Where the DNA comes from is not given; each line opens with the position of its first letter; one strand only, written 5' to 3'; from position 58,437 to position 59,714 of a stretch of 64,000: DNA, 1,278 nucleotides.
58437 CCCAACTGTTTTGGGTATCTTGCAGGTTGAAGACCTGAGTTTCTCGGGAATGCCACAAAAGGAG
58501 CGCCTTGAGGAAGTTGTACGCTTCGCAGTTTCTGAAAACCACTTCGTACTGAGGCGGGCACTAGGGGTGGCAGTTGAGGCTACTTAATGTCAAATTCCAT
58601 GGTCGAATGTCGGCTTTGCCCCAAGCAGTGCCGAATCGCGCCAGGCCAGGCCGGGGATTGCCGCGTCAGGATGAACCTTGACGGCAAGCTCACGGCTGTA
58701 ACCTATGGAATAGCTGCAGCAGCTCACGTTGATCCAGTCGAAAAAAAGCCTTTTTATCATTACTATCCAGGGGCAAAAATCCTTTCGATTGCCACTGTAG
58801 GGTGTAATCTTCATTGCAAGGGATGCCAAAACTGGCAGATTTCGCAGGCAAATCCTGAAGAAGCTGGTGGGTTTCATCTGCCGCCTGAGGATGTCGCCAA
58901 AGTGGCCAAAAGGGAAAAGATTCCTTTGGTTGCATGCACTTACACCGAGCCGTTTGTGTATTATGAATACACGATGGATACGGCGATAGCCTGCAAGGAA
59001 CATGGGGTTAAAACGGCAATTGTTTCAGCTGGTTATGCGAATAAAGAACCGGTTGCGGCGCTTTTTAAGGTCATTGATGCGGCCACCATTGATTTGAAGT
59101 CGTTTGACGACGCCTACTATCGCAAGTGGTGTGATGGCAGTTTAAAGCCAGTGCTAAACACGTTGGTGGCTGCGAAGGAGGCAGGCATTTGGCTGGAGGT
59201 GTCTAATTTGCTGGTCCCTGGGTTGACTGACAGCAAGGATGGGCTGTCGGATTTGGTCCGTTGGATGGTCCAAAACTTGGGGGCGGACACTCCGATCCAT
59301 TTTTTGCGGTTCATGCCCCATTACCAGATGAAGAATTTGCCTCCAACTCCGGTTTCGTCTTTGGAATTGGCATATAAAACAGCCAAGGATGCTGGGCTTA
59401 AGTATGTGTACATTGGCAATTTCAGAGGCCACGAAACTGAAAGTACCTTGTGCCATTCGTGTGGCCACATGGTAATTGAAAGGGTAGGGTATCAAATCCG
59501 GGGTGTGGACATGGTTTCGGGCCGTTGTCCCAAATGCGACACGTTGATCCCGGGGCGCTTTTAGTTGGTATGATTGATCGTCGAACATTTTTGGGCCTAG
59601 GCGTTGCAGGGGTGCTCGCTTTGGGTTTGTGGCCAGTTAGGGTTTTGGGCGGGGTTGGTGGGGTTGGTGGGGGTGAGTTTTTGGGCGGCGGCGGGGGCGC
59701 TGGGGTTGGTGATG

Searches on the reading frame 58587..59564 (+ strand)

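Call 85: search_protein_families(library=pfam, proteins=[window:58587-59564:+], max_evalue=0.001)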
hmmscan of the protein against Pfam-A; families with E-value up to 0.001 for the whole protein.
window:58587-59564:+ (325 aa): 2 families
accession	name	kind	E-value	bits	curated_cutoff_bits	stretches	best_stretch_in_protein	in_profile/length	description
PF04055.27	Radical_SAM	-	6.2e-20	72.5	29.5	1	69-216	3-157/166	Radical SAM superfamily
PF13353.11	Fer4_12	-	0.00035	21.3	22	1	68-164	10-110/137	4Fe-4S single cluster domain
